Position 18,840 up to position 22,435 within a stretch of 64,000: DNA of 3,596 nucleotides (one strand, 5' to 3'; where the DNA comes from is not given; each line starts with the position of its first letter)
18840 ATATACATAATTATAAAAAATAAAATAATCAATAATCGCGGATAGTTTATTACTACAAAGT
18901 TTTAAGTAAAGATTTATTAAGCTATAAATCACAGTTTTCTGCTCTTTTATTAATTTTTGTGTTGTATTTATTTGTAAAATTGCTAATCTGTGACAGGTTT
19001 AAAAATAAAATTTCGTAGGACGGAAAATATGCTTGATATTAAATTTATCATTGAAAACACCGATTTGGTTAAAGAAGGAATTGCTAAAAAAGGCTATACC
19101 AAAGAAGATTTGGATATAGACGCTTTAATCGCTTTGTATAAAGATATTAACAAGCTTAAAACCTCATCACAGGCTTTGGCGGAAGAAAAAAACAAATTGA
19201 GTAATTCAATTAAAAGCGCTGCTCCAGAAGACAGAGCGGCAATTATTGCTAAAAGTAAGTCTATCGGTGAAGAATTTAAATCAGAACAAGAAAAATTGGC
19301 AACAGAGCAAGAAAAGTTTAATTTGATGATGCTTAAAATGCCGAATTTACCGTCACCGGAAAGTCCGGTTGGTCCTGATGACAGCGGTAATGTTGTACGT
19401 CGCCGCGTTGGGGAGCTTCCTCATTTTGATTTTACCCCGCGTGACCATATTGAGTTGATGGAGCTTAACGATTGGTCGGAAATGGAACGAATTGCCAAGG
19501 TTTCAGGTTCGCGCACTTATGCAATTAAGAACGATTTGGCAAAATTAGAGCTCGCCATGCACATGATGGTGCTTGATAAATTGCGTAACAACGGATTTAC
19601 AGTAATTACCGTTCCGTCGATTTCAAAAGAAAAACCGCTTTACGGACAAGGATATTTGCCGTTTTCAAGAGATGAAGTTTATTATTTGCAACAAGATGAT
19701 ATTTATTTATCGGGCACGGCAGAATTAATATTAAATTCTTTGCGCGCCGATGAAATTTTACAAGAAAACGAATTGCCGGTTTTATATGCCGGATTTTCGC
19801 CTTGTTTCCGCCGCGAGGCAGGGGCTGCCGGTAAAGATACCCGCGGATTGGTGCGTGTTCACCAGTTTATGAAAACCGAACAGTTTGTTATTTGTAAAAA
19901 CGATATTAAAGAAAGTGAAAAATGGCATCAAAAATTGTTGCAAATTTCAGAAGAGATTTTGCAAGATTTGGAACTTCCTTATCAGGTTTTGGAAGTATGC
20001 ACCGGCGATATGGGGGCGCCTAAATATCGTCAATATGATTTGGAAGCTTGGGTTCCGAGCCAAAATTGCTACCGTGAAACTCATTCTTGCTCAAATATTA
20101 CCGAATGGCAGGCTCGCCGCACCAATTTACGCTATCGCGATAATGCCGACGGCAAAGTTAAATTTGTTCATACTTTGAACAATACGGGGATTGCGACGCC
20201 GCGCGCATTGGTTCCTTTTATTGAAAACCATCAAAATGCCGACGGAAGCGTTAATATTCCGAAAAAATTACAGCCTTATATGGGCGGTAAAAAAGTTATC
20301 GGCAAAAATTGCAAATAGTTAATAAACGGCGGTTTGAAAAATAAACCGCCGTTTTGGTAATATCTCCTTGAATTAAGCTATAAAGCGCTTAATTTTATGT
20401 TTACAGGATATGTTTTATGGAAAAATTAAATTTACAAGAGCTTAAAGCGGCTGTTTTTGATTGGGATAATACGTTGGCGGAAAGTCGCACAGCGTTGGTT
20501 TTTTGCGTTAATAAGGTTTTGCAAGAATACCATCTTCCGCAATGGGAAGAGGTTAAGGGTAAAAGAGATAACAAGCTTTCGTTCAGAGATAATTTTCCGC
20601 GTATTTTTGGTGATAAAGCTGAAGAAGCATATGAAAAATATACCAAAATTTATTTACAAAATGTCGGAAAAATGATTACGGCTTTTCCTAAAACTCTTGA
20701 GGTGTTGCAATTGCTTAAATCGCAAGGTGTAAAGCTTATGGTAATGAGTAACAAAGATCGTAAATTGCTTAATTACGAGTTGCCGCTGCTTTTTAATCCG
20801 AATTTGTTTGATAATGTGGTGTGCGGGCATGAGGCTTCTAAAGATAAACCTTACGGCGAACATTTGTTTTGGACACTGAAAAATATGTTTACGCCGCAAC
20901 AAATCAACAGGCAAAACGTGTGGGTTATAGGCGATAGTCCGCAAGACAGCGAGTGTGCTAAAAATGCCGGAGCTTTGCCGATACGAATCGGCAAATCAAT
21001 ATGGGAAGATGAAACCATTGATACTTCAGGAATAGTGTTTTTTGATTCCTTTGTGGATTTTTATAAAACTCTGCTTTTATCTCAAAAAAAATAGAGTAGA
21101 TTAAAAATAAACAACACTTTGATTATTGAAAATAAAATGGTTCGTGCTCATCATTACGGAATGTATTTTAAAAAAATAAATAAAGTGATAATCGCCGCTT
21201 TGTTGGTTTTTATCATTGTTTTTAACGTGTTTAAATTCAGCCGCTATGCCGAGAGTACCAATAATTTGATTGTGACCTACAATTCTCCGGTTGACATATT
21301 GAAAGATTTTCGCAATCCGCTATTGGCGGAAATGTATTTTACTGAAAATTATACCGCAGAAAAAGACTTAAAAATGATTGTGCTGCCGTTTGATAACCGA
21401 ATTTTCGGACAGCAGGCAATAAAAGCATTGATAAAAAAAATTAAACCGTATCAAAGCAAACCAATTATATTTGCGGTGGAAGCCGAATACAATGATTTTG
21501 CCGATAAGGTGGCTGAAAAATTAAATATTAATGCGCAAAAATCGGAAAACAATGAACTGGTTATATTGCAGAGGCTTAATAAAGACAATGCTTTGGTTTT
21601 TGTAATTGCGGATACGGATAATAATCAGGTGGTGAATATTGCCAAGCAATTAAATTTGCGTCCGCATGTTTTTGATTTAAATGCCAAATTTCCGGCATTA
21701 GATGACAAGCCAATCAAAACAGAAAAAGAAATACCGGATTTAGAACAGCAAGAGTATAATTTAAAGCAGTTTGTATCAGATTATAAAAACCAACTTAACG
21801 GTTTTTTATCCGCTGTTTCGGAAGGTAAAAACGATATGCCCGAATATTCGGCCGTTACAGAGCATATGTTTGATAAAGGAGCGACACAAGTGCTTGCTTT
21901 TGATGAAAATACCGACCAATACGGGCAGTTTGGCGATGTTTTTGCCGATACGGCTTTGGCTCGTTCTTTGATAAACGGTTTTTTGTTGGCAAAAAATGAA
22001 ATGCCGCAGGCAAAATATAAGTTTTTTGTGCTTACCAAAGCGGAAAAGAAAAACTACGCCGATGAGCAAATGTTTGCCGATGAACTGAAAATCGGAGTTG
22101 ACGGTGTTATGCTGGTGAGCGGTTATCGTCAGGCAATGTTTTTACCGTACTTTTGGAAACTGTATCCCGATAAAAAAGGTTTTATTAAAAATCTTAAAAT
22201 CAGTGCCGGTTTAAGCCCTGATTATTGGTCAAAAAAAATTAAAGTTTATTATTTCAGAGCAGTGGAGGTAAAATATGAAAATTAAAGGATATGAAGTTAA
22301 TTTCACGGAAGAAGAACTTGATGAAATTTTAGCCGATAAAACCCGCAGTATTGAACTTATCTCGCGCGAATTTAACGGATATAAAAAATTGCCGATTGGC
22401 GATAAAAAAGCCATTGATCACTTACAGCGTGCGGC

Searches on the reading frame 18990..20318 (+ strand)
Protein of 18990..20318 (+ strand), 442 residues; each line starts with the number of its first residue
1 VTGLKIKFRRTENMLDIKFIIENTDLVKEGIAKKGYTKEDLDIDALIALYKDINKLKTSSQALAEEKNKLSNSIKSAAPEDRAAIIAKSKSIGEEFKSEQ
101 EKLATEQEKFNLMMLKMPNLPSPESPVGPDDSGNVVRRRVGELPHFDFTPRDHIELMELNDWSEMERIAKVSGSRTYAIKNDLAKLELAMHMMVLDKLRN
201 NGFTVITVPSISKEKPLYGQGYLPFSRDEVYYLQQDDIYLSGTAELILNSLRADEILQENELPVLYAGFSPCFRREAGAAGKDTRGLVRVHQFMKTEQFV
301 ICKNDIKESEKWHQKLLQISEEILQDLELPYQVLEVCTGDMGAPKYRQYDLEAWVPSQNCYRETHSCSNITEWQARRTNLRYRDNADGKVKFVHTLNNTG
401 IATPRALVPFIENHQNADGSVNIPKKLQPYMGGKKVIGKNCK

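Call 19: search_protein_families(library=pfam, proteins=[window:18990-20318:+], max_evalue=0.001)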
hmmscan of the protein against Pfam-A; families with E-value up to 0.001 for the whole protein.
window:18990-20318:+ (442 aa): 2 families
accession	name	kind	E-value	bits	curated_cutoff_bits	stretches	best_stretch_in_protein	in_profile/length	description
PF00587.30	tRNA-synt_2b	-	9.3e-31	107.7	29.3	1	235-414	8-179/179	tRNA synthetase class II core domain (G, H, P, S and T)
PF02403.27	Seryl_tRNA_N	-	2.1e-20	73.4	28.2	1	14-121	1-108/108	Seryl-tRNA synthetase N-terminal domain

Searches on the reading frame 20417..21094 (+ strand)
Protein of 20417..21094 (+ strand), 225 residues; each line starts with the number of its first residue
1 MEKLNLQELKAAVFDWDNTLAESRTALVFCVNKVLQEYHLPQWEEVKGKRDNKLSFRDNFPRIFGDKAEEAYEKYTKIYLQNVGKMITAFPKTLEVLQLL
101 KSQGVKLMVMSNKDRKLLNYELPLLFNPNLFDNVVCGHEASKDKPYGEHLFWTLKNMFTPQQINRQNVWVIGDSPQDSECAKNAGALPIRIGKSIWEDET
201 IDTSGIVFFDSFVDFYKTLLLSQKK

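Call 19: search_protein_families(library=pfam, proteins=[window:20417-21094:+], max_evalue=0.001)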
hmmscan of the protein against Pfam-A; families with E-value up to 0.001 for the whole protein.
window:20417-21094:+ (225 aa): 4 families
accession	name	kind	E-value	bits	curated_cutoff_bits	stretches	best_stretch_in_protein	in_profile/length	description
PF13419.12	HAD_2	-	2.3e-28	100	23.8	1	13-186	2-173/178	Haloacid dehalogenase-like hydrolase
PF00702.32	Hydrolase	-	2.2e-15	58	26.4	1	10-185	2-191/191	haloacid dehalogenase-like hydrolase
PF12710.13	HAD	-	4.1e-09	37.6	27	1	12-182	1-189/189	haloacid dehalogenase-like hydrolase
PF13242.12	Hydrolase_like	-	0.00045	20.5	22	1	150-186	10-43/75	HAD-hyrolase-like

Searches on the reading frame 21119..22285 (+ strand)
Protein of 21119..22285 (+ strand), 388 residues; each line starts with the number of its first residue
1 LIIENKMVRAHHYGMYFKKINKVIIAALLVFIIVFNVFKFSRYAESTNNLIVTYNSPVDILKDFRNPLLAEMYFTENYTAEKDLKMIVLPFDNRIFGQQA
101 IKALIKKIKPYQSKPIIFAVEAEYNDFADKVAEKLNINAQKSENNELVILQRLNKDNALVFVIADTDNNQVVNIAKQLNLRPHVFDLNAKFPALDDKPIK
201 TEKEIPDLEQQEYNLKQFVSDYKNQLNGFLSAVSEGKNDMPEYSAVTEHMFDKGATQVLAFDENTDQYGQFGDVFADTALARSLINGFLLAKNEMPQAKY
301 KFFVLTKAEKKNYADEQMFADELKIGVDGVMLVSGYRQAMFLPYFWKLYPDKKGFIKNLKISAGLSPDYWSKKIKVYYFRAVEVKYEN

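Call 19: search_protein_families(library=pfam, proteins=[window:21119-22285:+], max_evalue=0.001)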
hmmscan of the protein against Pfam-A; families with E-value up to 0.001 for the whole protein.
window:21119-22285:+ (388 aa): 1 family
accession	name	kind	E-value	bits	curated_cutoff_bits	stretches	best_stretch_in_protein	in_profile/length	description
PF01871.22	AMMECR1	-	1.9e-11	44.2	25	1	290-382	78-166/168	AMMECR1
